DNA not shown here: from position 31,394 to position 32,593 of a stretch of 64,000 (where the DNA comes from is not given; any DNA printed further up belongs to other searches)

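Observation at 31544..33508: Four-gene membrane module inside the phage replication region: DnaQ-like exonuclease, Tat lipoprotein, small TM protein, SPFH/band-7 protein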

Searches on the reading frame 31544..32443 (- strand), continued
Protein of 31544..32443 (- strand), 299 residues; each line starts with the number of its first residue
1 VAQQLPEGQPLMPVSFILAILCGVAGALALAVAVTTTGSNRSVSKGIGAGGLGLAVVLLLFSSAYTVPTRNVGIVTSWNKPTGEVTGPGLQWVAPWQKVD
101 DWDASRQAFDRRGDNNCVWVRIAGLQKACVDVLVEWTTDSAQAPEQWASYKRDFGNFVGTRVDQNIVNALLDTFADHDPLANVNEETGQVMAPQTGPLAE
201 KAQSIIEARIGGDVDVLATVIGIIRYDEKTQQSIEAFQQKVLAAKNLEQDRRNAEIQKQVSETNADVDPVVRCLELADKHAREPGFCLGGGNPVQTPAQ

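Call 48: search_dna_similar(query=window:31544-32410:-, collection=phages, mode=protein, max_rows=60, rows=spread)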
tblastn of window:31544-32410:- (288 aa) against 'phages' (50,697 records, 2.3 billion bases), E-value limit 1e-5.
Records with a match: 304; places in all: 304; records where one place covers at least 80% of the query: 239.
Best place of each record, by identity: <60% 304.
By first word of the organism name: Mycobacterium 257; Streptomyces 26; Gordonia 15; Rhodococcus 5; Mycolicibacterium 1.
By host as written in the record: Mycobacterium smegmatis mc2 155 175; Mycobacterium smegmatis mc#155 29; Gordonia terrae 3612 14; Streptomyces lividans JI 1326 11; Streptomyces griseus ATCC 10137 8; Mycobacterium sp. 7; Mycobacterium smegmatis mc2155 7; Rhodococcus erythropolis RIA 643 4; and 37 more.
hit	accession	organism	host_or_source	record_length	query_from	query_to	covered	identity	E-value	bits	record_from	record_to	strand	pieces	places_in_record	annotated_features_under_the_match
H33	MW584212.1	Mycobacterium phage prophiGD13-2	Mycobacterium abscessus GD13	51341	50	277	79%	33.8%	3e-23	105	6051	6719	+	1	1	12: band-7-like membrane protein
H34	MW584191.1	Mycobacterium phage prophiGD05-2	Mycobacterium abscessus GD05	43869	50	277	79%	33.8%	2e-22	102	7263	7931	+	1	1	16: membrane protein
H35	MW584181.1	Mycobacterium phage prophi57-1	Mycobacterium abscessus GD57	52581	50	277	79%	33.3%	4e-22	101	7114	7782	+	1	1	15: band-7-like membrane protein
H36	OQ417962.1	Mycobacterium phage prophiT49-2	Mycobacterium abscessus T49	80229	50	266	75%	34.1%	1e-24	108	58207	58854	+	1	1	104: band-7-like membrane protein | 103: band-7-like membrane protein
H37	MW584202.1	Mycobacterium phage prophiGD54-2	Mycobacterium abscessus GD54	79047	50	276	79%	31.8%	1e-18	91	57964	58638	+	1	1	98: band-7-like membrane protein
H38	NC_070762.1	Gordonia phage Sixama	Gordonia terrae 3612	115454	50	271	77%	31.9%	4e-20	96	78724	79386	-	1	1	124: lipoprotein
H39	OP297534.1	Mycobacterium phage Turret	Mycobacterium smegmatis mc2 155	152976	50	285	82%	29.8%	1e-17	88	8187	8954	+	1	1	27: band-7-like membrane protein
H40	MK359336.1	Mycobacterium phage Chargie21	Mycobacterium smegmatis mc2 155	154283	50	285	82%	29.8%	1e-17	88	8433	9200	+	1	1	28: hypothetical protein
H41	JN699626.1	Mycobacterium phage MoMoMixon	Mycobacterium smegmatis mc2 155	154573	50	285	82%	29.8%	1e-17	88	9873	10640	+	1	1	30: band-7-like membrane protein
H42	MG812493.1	Mycobacterium phage NuevoMundo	Mycobacterium smegmatis mc2 155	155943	50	285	82%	29.8%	1e-17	88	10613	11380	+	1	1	band-7-like membrane protein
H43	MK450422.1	Mycobacterium phage RoMag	Mycobacterium smegmatis mc2 155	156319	50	285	82%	29.8%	1e-17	88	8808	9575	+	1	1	24: hypothetical protein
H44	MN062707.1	Mycobacterium phage Grungle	Mycobacterium smegmatis mc2 155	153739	50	285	82%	29.8%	2e-17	88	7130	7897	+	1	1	22: band-7-like membrane protein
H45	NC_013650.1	Mycobacterium phage ET08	Mycobacterium smegmatis mc2 155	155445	50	285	82%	29.8%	2e-17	88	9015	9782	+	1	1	24: lipoprotein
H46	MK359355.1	Mycobacterium phage Sprinklers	Mycobacterium smegmatis mc2 155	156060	50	285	82%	29.8%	2e-17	88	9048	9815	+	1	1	29: hypothetical protein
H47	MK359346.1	Mycobacterium phage NoodleTree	Mycobacterium smegmatis mc2 155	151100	50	285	82%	29.8%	2e-17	88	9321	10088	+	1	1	28: hypothetical protein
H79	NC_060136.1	Gordonia phage Kudefre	Gordonia terrae 3612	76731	50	281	81%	28.7%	1e-23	106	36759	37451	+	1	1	53: lipoprotein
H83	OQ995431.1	Streptomyces phage Patelgo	Streptomyces mirabilis NRRL B-2400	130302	50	268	76%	27.6%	2e-10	67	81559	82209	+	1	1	139: band-7-like membrane protein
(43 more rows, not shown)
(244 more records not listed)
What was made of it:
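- The SPFH gene is kept by very different phages whose hosts have different envelopes (call 48).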

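Call 52: find_encoding_contigs(protein=P0005, flank=5000, max_places=1)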
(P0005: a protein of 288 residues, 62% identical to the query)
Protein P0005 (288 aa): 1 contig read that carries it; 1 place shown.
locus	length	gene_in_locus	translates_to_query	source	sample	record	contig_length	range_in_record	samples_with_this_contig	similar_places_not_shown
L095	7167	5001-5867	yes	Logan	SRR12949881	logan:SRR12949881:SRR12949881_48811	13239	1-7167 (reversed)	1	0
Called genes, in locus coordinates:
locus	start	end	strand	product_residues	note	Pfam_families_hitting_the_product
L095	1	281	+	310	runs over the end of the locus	PF13384:HTH_23 (faint), PF19575:HTH_58 (faint), PF08281:Sigma70_r4_2 (faint), PF00196:GerE (weak), PF04545:Sigma70_r4 (weak)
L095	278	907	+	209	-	-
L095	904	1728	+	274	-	PF23859:DpdA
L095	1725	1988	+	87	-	-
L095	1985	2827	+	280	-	-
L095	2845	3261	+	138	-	PF00436:SSB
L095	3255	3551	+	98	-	-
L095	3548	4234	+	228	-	-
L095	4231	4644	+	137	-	-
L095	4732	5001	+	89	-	-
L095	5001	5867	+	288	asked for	-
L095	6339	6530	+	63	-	-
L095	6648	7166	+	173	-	?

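Call 53: find_encoding_contigs(protein=P0011, flank=5000, max_places=1)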
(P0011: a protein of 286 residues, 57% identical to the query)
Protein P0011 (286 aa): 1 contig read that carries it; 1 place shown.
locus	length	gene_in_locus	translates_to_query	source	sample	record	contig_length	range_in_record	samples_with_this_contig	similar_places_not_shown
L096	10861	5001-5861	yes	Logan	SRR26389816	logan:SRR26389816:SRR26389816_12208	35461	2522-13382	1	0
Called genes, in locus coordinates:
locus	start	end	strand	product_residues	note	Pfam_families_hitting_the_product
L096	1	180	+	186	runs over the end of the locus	-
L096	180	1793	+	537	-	PF00145:DNA_methylase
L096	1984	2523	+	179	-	PF01381:HTH_3, PF13560:HTH_31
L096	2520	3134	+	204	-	PF02467:Whib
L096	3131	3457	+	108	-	-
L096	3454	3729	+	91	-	-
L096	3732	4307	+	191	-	-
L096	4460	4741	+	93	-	-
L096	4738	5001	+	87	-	-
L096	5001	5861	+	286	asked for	PF01145:Band_7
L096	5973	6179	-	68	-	-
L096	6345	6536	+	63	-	-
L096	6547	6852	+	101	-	-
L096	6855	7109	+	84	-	-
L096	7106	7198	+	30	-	-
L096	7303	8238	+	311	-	-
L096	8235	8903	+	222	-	PF01695:IstB_IS21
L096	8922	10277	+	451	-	PF00772:DnaB, PF13481:AAA_25, PF03796:DnaB_C, PF06745:ATPase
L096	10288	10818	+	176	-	-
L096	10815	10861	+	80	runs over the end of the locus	-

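Call 54: find_encoding_contigs(protein=P0013, flank=5000, max_places=1)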
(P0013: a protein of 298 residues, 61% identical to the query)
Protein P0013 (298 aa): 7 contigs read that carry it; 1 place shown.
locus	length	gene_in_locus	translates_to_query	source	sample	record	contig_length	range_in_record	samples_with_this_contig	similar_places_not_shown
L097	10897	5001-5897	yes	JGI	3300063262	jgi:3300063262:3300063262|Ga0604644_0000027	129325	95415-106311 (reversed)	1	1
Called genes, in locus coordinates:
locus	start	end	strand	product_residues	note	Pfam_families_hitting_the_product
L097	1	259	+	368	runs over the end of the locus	PF05866:RusA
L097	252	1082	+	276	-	PF07505:DUF5131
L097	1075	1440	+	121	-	PF14216:DUF4326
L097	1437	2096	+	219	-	-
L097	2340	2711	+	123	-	-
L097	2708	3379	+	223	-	PF02467:Whib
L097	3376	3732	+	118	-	-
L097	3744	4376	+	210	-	-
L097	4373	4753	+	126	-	-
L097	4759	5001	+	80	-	-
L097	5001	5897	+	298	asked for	PF01145:Band_7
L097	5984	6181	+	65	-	-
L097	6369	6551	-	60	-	-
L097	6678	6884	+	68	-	-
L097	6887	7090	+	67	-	-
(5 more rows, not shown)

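Call 55: find_encoding_contigs(protein=P0015, flank=5000, max_places=1)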
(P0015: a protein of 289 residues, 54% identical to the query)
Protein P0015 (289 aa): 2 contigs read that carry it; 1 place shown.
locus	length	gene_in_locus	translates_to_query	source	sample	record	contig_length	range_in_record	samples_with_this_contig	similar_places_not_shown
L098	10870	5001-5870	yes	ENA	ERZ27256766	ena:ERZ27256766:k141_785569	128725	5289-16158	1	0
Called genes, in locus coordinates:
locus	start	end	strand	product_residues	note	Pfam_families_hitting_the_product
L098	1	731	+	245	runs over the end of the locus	-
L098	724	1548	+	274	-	PF07505:DUF5131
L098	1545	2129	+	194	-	-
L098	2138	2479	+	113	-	-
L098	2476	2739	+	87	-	PF24623:Phage_zn_bind_8 (weak)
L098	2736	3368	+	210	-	PF02467:Whib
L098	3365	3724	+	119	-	-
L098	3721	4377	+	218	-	-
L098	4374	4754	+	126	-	-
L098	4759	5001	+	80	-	-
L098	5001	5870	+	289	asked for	-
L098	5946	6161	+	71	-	-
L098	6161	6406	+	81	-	-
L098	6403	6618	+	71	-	-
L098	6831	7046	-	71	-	-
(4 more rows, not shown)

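Call 68: get_annotated_region(hit=H39, flank=2500)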
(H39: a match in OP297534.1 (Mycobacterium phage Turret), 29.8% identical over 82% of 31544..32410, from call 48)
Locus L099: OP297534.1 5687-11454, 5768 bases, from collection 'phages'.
description: Mycobacterium phage Turret, complete genome.
organism: Mycobacterium phage Turret (NCBI taxid 2978486)
taxonomy: Viruses; Duplodnaviria; Heunggongvirae; Uroviricota; Caudoviricetes; Ceeclamvirinae; Bixzunavirus
host: Mycobacterium smegmatis mc2 155; source: soil; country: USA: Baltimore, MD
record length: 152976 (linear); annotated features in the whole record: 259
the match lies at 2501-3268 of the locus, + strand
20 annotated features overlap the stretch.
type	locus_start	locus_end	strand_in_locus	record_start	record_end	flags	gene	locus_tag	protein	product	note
CDS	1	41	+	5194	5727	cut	17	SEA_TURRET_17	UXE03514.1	histidine triad nucleotide binding protein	-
CDS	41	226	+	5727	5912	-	18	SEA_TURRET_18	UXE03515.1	hypothetical protein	-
CDS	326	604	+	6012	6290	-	19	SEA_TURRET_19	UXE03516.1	hypothetical protein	-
CDS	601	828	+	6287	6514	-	20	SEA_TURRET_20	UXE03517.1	membrane protein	-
CDS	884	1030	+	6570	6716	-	21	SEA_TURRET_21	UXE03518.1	hypothetical protein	-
CDS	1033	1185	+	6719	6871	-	22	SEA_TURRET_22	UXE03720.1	hypothetical protein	-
CDS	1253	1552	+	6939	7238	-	23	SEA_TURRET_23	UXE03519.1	membrane protein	-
CDS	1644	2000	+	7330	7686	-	24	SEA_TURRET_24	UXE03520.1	hypothetical protein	-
CDS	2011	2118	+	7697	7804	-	25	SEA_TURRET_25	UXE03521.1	hypothetical protein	-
CDS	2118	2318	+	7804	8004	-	26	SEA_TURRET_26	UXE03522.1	hypothetical protein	-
CDS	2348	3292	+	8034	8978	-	27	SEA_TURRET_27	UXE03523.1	band-7-like membrane protein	-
CDS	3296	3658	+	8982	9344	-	28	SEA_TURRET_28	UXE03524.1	hypothetical protein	-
CDS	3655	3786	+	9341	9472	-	29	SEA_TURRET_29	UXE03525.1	hypothetical protein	-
CDS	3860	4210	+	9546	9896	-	30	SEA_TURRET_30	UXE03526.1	hypothetical protein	-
CDS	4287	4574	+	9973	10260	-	31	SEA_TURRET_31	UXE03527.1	hypothetical protein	-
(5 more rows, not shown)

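Call 69: get_annotated_region(hit=H83, flank=2500)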
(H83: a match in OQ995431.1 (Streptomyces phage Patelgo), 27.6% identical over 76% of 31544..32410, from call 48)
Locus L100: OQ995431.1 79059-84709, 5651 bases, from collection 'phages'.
description: Streptomyces phage Patelgo, complete genome.
organism: Streptomyces phage Patelgo (NCBI taxid 3043925)
taxonomy: Viruses; Duplodnaviria; Heunggongvirae; Uroviricota; Caudoviricetes; Stanwilliamsviridae; Loccivirinae; Gilsonvirus
host: Streptomyces mirabilis NRRL B-2400; source: soil; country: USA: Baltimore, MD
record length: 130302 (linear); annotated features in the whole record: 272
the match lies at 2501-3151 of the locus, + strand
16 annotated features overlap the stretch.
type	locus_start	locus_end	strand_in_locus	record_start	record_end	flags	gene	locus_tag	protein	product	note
tRNA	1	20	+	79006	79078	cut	132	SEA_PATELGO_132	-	tRNA-Cys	tRNA-Cys(gca)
tRNA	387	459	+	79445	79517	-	133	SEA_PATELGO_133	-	tRNA-Asn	tRNA-Asn(gtt)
tRNA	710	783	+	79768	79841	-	134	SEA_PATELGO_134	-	tRNA-Arg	tRNA-Arg(tcg)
tRNA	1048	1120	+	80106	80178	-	135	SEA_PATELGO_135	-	tRNA-Arg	tRNA-Arg(cct)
CDS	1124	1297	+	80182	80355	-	136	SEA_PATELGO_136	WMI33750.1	hypothetical protein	-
tmRNA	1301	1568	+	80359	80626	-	137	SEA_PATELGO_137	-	-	Tag peptide: ANSNFALAA*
CDS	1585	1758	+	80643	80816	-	138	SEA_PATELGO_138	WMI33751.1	hypothetical protein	-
CDS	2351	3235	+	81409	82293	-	139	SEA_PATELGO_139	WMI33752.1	band-7-like membrane protein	-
CDS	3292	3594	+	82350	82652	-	140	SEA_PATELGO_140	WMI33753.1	hypothetical protein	-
CDS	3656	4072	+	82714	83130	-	141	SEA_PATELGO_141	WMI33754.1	hypothetical protein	-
CDS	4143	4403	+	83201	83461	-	142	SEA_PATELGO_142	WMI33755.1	hypothetical protein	-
CDS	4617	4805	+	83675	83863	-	143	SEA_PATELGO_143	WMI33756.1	hypothetical protein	-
CDS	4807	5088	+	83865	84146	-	144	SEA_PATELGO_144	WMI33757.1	hypothetical protein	-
CDS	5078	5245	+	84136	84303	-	145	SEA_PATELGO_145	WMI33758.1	hypothetical protein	-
CDS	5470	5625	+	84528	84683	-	146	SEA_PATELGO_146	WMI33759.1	hypothetical protein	-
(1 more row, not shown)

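Call 70: get_annotated_region(hit=H79, flank=2500)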
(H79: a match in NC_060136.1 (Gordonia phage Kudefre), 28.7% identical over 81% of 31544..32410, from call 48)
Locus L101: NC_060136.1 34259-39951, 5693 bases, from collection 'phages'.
description: Gordonia phage Kudefre, complete genome.
organism: Gordonia phage Kudefre (NCBI taxid 2885975)
taxonomy: Viruses; Duplodnaviria; Heunggongvirae; Uroviricota; Caudoviricetes; Deeyouvirinae; Octobienvirus; Octobienvirus kudefre
host: Gordonia terrae 3612; source: soil; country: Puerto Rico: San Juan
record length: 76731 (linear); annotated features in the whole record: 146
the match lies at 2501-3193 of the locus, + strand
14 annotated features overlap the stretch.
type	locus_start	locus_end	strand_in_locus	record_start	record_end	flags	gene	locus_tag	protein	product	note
CDS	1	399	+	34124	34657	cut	45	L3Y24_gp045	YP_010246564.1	hypothetical protein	-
CDS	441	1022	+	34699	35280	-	46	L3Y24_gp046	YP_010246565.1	hypothetical protein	-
CDS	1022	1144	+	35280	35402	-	47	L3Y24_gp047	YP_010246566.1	hypothetical protein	-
CDS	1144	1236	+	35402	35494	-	48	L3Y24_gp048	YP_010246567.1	membrane protein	-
CDS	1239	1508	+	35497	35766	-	49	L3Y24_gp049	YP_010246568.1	hypothetical protein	-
CDS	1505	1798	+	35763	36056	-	50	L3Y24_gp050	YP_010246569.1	hypothetical protein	-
CDS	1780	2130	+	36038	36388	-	51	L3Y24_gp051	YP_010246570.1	hypothetical protein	-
CDS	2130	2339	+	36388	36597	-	52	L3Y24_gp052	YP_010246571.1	hypothetical protein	-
CDS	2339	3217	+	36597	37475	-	53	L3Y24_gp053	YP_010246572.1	lipoprotein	membrane protein, Band-7 -like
CDS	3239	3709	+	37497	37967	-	54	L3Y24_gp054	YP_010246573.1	nucleotide pyrophosphohydrolase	MazG-like nucleotide pyrophosphohydrolase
CDS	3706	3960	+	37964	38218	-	55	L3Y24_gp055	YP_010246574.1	hypothetical protein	-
CDS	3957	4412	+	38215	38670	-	56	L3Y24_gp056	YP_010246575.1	hypothetical protein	-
CDS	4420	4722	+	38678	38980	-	57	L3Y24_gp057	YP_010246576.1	hypothetical protein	-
CDS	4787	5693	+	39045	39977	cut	58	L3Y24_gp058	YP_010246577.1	exonuclease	Cas4 family exonuclease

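Call 94: fold_search(model_id=the predicted structure, library=viral)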
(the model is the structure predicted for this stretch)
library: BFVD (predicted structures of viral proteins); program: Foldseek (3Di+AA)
matches with E <= 10: 168; with E <= 0.001: 27
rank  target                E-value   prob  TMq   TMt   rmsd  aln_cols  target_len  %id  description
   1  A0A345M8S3            1.6e-18  1.00  0.72  0.72   6.1       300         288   20  Band-7-like membrane protein [Streptomyces phage StarPlatinum]
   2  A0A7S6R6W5            8.6e-14  1.00  0.58  0.59   5.8       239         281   20  SPFH-domain membrane protein [Rhizobium phage Pasto]
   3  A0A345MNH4            8.8e-13  1.00  0.58  0.52   6.1       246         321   17  (no name in the UniProt tables at hand)
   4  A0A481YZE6            1.8e-12  1.00  0.49  0.48   7.8       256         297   16  Band 7 domain-containing protein [Marseillevirus LCMAC202]
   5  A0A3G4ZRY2            2.0e-12  1.00  0.59  0.60   5.9       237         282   14  Band 7 domain-containing protein [Terrestrivirus sp.]
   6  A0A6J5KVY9            5.3e-12  1.00  0.52  0.53  15.8       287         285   14  Band 7 domain containing protein [uncultured Caudovirales phage]
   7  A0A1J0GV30            1.0e-11  1.00  0.51  0.47   7.5       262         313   16  SPFH protein domain [Vibrio phage vB_VspP_pVa5]
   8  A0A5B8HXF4            2.0e-10  1.00  0.40  0.36   9.2       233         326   14  Band 7 domain-containing protein [Mimiviridae sp. ChoanoV1]
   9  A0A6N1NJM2            3.6e-10  1.00  0.43  0.47   9.1       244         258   16  Band 7 domain-containing protein [Tupanvirus soda lake]
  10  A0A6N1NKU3            6.1e-10  1.00  0.53  0.50   6.2       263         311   11  Band 7 domain-containing protein [Tupanvirus deep ocean]
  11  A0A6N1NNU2            8.2e-10  1.00  0.53  0.49   8.9       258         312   14  Band 7 domain-containing protein [Tupanvirus deep ocean]
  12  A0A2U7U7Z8            1.2e-09  1.00  0.43  0.38  10.9       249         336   15  SPFH domain containing protein [Pandoravirus quercus]
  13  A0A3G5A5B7            1.7e-09  1.00  0.46  0.28   8.7       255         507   15  SPFH domain / Band 7 domain containing protein [Harvfovirus sp.]
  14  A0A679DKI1            2.3e-09  1.00  0.50  0.33   7.7       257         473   12  (no name in the UniProt tables at hand)
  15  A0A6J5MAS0            3.5e-09  1.00  0.57  0.61   6.4       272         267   14  Band 7 domain containing protein [uncultured Caudovirales phage]
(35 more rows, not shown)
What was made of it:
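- On Actinophage band-7-like membrane protein (PHROG 200): The best viral structural match is Streptomyces phage StarPlatinum Band-7-like protein, TM 0.72 (call 94).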
